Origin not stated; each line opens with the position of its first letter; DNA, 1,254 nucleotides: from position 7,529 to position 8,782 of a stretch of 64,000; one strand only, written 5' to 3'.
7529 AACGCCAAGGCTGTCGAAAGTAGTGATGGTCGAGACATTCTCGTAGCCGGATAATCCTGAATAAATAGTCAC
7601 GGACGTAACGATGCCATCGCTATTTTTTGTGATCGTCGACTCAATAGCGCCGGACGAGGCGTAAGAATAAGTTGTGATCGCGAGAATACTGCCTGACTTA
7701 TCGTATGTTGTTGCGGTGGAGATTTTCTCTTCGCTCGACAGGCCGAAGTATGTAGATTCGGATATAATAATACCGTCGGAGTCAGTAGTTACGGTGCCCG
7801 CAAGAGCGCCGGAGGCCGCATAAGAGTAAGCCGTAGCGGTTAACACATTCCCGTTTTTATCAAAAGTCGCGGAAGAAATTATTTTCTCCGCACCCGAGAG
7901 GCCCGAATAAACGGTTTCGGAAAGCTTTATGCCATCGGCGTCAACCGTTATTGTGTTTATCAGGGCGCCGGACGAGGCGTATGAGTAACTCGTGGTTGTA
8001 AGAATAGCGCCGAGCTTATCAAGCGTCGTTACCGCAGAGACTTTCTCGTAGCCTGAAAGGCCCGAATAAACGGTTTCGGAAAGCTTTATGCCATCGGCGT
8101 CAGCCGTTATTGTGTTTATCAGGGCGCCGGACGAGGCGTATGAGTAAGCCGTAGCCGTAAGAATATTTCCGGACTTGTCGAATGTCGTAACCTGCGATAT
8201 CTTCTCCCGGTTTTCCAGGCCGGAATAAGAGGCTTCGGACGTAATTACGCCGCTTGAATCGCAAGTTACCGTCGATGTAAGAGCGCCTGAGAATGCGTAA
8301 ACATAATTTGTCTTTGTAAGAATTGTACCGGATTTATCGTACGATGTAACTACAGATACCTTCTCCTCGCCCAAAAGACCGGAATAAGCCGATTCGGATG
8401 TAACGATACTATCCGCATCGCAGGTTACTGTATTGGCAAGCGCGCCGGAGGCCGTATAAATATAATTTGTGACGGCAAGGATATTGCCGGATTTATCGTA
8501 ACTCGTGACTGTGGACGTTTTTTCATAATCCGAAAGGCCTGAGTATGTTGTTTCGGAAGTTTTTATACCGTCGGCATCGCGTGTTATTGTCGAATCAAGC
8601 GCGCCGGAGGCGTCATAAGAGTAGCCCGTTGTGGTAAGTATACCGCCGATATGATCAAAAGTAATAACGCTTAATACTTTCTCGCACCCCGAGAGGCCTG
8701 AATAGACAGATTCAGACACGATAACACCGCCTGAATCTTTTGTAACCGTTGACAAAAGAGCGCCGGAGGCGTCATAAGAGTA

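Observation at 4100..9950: About 37 head-to-tail 53-aa units form a strictly periodic array inside the giant protein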

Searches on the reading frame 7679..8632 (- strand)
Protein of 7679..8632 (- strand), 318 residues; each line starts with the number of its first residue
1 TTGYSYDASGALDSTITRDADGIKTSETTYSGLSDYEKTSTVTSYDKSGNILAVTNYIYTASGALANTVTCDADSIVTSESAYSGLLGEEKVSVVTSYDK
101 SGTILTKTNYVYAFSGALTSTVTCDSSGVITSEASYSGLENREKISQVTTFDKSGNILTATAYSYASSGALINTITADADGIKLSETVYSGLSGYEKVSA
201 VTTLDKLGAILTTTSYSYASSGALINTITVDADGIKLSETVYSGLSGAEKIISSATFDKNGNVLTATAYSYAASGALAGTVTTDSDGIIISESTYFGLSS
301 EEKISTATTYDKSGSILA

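Call 21: search_solved_structures(query=A3, max_evalue=10, show_alignments=2)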
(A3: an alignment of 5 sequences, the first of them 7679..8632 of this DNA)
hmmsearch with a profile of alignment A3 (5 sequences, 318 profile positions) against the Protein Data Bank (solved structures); distinct sequences matched with E-value up to 10: 9.
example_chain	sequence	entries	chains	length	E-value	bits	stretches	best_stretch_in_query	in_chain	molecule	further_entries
8h8a_A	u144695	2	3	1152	0.011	17.9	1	160-236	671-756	Putative Rhs-family protein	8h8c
8h8b_A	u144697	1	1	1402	0.024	16.7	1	160-236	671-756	Putative Rhs-family protein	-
8xet_A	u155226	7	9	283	0.68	12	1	16-80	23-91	Iron-hydroxamate ABC transporter substrate-binding protein | Iron-hydroxamate ABC transporter substrate-binding protein FtsB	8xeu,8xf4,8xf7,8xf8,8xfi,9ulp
8xf9_A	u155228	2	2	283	0.68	12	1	16-80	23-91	Iron-hydroxamate ABC transporter substrate-binding protein FtsB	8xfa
7a5q_A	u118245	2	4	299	1.7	10.7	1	55-109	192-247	DctP family TRAP transporter solute-binding subunit | Sialic acid-binding periplasmic protein SiaP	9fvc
9fve_A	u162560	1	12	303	1.7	10.7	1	55-109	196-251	Sialic acid-binding periplasmic protein SiaP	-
9fvb_A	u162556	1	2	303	1.7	10.7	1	55-109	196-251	Sialic acid-binding periplasmic protein SiaP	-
4mag_A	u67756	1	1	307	1.8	10.6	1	55-109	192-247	Sialic Acid Binding Protein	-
1hlv_A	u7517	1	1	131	2.7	10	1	65-116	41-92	MAJOR CENTROMERE AUTOANTIGEN B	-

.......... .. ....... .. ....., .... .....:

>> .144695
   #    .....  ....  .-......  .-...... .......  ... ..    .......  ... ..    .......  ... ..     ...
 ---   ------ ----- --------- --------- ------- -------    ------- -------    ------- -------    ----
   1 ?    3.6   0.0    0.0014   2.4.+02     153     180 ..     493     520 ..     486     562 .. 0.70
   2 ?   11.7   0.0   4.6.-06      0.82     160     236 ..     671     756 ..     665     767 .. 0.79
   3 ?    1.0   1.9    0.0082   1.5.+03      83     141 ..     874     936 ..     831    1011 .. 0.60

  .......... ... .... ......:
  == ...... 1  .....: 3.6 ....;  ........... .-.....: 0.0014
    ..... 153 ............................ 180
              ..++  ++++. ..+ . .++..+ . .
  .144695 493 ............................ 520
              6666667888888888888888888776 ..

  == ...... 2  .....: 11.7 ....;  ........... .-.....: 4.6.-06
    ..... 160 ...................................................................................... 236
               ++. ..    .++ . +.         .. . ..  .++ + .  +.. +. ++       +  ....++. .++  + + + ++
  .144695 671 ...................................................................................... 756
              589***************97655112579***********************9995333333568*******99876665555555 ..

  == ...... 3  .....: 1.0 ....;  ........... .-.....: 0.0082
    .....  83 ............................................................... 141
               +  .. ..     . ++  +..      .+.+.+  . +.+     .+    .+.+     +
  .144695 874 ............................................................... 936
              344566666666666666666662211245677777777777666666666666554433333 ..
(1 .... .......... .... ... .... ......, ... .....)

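Call 24: predict_structure(alignment_id=A3)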
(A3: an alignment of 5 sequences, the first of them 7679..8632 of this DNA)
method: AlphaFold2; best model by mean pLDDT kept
length: 318 residues; sequences in the alignment: 5
mean_pLDDT: 94.2   pTM: 0.78
mean pLDDT of the five models: 94.2, 93.9, 93.6, 91.3, 88.5
residues with pLDDT >= 90: 269; 70-90: 49; 50-70: 0; < 50: 0
segments of 3 or more residues with pLDDT < 50: none
pLDDT, mean of each block of 10 residues (from residue 1): 95 96 96 89 96 96 94 96 91 96 96 93 96 95 94 95 94 97 97 92 95 96 96 97 91 96 96 91 95 87 90 89
secondary structure, 60 per line:
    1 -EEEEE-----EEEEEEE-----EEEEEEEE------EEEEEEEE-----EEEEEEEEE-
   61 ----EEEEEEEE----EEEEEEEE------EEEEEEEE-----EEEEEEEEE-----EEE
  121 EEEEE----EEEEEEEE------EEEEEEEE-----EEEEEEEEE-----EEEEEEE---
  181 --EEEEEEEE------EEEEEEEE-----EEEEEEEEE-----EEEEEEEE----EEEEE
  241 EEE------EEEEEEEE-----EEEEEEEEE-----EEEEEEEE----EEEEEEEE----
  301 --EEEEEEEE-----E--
elements in order: E2-6 E12-18 E24-31 E38-45 E51-59 E65-72 E77-84 E91-98 E104-112 E118-125 E130-137 E144-151 E157-165 E171-177 E183-190 E197-204 E210-218 E224-231 E236-243 E250-257 E263-271 E277-284 E289-296 E303-310

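Call 27: fold_search(model_id=the predicted structure, library=pdb)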
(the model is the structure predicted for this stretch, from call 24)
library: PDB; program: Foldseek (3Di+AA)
matches with E <= 10: 868; with E <= 0.001: 73
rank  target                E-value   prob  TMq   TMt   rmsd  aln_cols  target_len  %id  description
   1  7q97_A                1.2e-13  1.00  0.11  0.05  24.9       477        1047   13  Structure of the bacterial type VI secretion system effector RhsA. (released 2021-12-22)
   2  8qjd_B                1.8e-13  1.00  0.24  0.10  24.0       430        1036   13  T6SS-linked Rhs repeat protein - Salmonella bongori Rhs-core domain (released 2024-09-25)
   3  8qjb_A                8.6e-13  1.00  0.29  0.11  23.4       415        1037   13  T6SS-linked Rhs repeat protein - Salmonella bongori Rhs-core domain extended N-terminus (released 2024-09-25)
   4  7pq5                  9.0e-13  1.00  0.15  0.06  25.3       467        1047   14  Photorhabdus laumondii T6SS-associated Rhs protein carrying the Tre23 toxin domain (released 2021-12-01)
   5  8qjc                  1.3e-12  1.00  0.28  0.10  23.8       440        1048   13  T6SS-linked Rhs repeat protein - Salmonella bongori Rhs-core domain with toxin domain (released 2024-09-25)
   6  8qja_A                1.3e-12  1.00  0.18  0.08  23.0       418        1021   14  T6SS-linked Rhs repeat protein - Advenella mimigardefordensis VgrG-Rhs core (released 2024-09-25)
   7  8cp6_B                2.6e-12  1.00  0.22  0.08  24.7       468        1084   13  Type six secretion system exported effector 5 (Tse5) (released 2023-12-06)
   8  8uxt                  3.1e-12  1.00  0.18  0.07  22.1       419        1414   14  Acinetobacter baumannii Tse15 Rhs effector, toxin cleavage mutant (D1369N, D1391N) (released 2024-10-09)
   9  8qja_C                7.4e-12  1.00  0.18  0.07  25.0       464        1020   13  T6SS-linked Rhs repeat protein - Advenella mimigardefordensis VgrG-Rhs core (released 2024-09-25)
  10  8qja_D                7.4e-12  1.00  0.11  0.05  24.6       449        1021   14  T6SS-linked Rhs repeat protein - Advenella mimigardefordensis VgrG-Rhs core (released 2024-09-25)
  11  8uy4_A                8.5e-12  1.00  0.13  0.05  23.4       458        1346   15  Acinetobacter baumannii Tse15 Rhs effector (released 2024-10-09)
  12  8qja_B                9.4e-12  1.00  0.11  0.05  25.9       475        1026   13  T6SS-linked Rhs repeat protein - Advenella mimigardefordensis VgrG-Rhs core (released 2024-09-25)
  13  7ban_A                3.0e-11  1.00  0.14  0.04  26.2       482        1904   11  human Teneurin4 Mut C2 (released 2022-01-12)
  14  6l7i_G                3.7e-11  1.00  0.27  0.15  21.2       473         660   13  Signal substraction of TcdB1-TccC2 and part of TcdA1 (released 2021-03-31)
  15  4igl_D                1.4e-10  1.00  0.19  0.12  22.9       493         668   13  Structure of the RHS-repeat containing BC component of the secreted ABC toxin complex from Yersinia entomophaga (released 2013-08-07)
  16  8h8a_A                1.5e-10  1.00  0.23  0.10  26.1       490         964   12  Type VI secretion system effector RhsP in its post-autoproteolysis and monomeric form (released 2023-01-18)
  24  4igl_B                8.8e-10  1.00  0.27  0.14  21.9       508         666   10  Structure of the RHS-repeat containing BC component of the secreted ABC toxin complex from Yersinia entomophaga (released 2013-08-07)
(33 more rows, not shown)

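Call 50: find_related_loci(query=A3, collection=genome_contigs, flank=10000)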
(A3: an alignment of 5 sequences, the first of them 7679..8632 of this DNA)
Query A3 (318 aa) in genome_contigs; peptide patterns used: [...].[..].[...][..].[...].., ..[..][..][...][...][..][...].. (x = any residue, [..] = any of these).
46 stretches matched a pattern, but none encodes a relative of the query by tblastn (E <= 1e-3).

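Call 76: fold_search(model_id=the predicted structure, library=viral)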
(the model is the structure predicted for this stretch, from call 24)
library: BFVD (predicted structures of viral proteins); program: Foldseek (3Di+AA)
matches with E <= 10: 996; with E <= 0.001: 120
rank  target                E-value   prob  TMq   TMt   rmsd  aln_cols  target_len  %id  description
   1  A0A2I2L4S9            1.7e-13  1.00  0.24  0.18  22.1       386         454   14  MORN-repeat protein [Orpheovirus IHUMI-LCC2]
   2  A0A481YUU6            3.1e-13  1.00  0.35  0.21  17.4       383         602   14  MORN repeat protein [Marseillevirus LCMAC102]
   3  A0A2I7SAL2            3.8e-13  1.00  0.27  0.24  23.1       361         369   15  (no name in the UniProt tables at hand)
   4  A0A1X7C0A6            5.1e-13  1.00  0.28  0.22  26.9       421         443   15  (no name in the UniProt tables at hand)
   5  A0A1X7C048            5.9e-13  1.00  0.37  0.31  14.5       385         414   15  (no name in the UniProt tables at hand)
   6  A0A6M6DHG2            2.4e-12  1.00  0.21  0.21  20.9       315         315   15  (no name in the UniProt tables at hand)
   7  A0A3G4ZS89            4.2e-12  1.00  0.33  0.32  21.9       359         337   12  Pentapeptide repeat-containing protein [Edafosvirus sp.]
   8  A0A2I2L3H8            7.8e-12  1.00  0.30  0.23  19.6       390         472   11  MORN-repeat protein [Orpheovirus IHUMI-LCC2]
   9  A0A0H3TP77            1.8e-11  1.00  0.36  0.35  13.0       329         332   14  (no name in the UniProt tables at hand)
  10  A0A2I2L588            2.2e-11  1.00  0.34  0.31  17.2       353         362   14  MORN-repeat protein [Orpheovirus IHUMI-LCC2]
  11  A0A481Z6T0            5.3e-11  1.00  0.27  0.24  16.6       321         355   14  Antitoxin [Pithovirus LCPAC302]
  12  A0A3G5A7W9            1.4e-10  1.00  0.22  0.17  17.3       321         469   12  MORN repeat-containing protein [Hyperionvirus sp.]
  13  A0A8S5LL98            1.8e-10  1.00  0.28  0.23  16.4       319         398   17  Prokaryotic membrane lipoprotein lipid attachment site [Siphoviridae sp. ctvod4]
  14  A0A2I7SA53            3.2e-10  1.00  0.26  0.23  18.3       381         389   14  (no name in the UniProt tables at hand)
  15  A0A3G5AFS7            3.5e-10  1.00  0.21  0.25  16.0       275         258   18  Toxin-antitoxin system YwqK family antitoxin [Hyperionvirus sp.]
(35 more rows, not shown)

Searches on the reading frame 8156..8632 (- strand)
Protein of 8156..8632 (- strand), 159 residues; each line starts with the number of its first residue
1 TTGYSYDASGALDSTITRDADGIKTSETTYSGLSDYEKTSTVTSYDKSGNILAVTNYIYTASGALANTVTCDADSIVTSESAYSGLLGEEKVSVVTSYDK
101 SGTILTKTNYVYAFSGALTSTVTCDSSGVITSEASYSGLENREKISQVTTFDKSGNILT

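Call 10: find_homologous_proteins(query=window:8156-8632:-, max_evalue=0.001)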
Query seq(159 aa): 328 candidates shared short words with the query, none scored E <= 0.001.

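Call 13: search_protein_families(library=pfam, proteins=[window:8156-8632:-], max_evalue=10)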
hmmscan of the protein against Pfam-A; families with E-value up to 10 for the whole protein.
window:8156-8632:- (159 aa): 7 families
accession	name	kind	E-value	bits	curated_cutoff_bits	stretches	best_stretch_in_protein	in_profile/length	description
PF07661.19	MORN_2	-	6.2e-06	26.3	29.6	2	94-111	4-21/22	MORN repeat variant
PF19235.5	DUF5888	-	0.031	14.3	33.5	1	14-115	51-154/192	Domain of unknown function (DUF5888)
PF11693.13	DUF2990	-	0.064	13.8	21.1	1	54-77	31-54/63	Protein of unknown function (DUF2990)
PF12081.13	GldM_1st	-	0.13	12.7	25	1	92-150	40-98/194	GldM N-terminal domain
PF19369.4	DUF5944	-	0.17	11.8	25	1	40-65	111-136/243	Family of unknown function (DUF5944)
PF05593.20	RHS_repeat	-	0.21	12.5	22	1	1-22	17-36/38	RHS Repeat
PF07559.19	FlgE_D2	-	0.37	11.7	22.7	1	27-107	11-91/142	Flagellar basal body protein FlaE D2 domain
